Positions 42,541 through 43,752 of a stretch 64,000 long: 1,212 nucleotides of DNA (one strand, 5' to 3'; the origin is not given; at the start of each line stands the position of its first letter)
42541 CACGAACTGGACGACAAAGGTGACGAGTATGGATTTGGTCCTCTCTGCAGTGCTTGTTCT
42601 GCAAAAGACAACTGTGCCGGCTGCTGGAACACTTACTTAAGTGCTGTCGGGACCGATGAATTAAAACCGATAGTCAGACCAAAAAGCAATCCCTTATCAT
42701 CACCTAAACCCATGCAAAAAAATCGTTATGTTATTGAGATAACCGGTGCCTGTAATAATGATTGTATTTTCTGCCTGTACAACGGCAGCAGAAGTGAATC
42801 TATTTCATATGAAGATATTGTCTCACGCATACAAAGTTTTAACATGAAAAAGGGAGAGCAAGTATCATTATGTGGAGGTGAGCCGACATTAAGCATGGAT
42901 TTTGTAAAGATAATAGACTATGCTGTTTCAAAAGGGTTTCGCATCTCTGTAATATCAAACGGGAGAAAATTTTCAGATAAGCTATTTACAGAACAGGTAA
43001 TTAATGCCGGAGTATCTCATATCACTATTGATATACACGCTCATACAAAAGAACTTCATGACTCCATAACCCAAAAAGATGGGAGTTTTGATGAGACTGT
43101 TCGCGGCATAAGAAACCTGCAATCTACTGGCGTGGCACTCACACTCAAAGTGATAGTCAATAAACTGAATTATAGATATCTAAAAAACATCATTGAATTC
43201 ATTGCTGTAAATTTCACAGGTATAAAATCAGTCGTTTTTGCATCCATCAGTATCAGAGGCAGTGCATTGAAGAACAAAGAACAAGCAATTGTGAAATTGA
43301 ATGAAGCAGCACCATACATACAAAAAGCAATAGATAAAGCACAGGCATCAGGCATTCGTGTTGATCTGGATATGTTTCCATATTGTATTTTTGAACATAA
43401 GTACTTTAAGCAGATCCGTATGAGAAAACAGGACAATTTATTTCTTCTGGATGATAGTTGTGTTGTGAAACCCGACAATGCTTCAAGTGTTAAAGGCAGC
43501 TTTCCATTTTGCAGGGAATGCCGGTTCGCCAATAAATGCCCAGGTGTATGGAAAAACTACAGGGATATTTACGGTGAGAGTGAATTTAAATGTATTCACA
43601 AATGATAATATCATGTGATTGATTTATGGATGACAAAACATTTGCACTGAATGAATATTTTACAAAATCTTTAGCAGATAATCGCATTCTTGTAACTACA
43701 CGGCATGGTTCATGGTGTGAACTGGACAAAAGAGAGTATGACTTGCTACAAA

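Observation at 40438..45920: Candidate archaeal triceptide/His-Xaa-Ser-like RiPP locus built on a Trp-Xaa-Xaa repeat peptide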

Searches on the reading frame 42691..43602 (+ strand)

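Call 44: search_protein_families(library=ncbifam, proteins=[window:42691-43602:+], max_evalue=0.01)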
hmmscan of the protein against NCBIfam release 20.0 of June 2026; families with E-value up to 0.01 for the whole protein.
window:42691-43602:+ (304 aa): 68 families (the best 25 are shown)
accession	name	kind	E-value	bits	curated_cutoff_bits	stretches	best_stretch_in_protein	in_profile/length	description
TIGR03977.1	rSAM_pair_HxsC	equivalog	1.1e-45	155.8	267.9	1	12-241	26-260/292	His-Xaa-Ser system radical SAM maturase HxsC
NF038332.1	rSAM_rare_HxsC4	exception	4.4e-37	128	500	2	9-224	12-232/335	radical SAM protein HxsC4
TIGR02668.1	moaA_archaeal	equivalog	6.7e-23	81.1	325.25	1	15-176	14-178/303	GTP 3',8-cyclase MoaA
TIGR04303.1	GeoRSP_rSAM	equivalog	5.4e-22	78.8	400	1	17-227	11-219/325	GeoRSP system radical SAM/SPASM protein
NF045646.2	rSAM_Se_TrsS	equivalog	1.2e-21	76.7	490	1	13-241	88-323/441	radical SAM (seleno)protein TrsS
TIGR04250.1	SCM_rSAM_ScmE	equivalog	2.6e-20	72.6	400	1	15-232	7-225/358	SynChlorMet cassette radical SAM/SPASM protein ScmE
TIGR04545.1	rSAM_ahbD_hemeb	equivalog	7.2e-20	71.7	500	1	16-198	5-189/339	heme b synthase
TIGR04054.1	rSAM_NirJ1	equivalog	1e-19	70.5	650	1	14-199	39-225/387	putative heme d1 biosynthesis radical SAM protein NirJ1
NF045702.1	rSAM_GDGT_ether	equivalog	1.5e-19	70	450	1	14-219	89-298/486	tetraether lipid synthase Tes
TIGR04055.1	rSAM_NirJ2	equivalog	2.2e-19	70.1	500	1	17-232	6-215/326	putative heme d1 biosynthesis radical SAM protein NirJ2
NF001199.0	PRK00164.2-1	equivalog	1e-18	67.6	231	1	14-189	15-188/308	GTP 3',8-cyclase MoaA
TIGR04053.2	TIGR04053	equivalog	2.4e-18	66.5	395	1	15-194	12-196/366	TIGR04053 family radical SAM/SPASM domain-containing protein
TIGR04546.1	rSAM_ahbC_deAc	equivalog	1.1e-17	63.9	650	1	13-195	41-224/390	12,18-didecarboxysiroheme deacetylase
TIGR04317.1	W_rSAM_matur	equivalog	2.7e-17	62.9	380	1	12-186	5-184/349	tungsten cofactor oxidoreductase radical SAM maturase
TIGR03962.1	mycofact_rSAM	equivalog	3.8e-17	62.5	265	1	15-176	16-177/339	mycofactocin radical SAM maturase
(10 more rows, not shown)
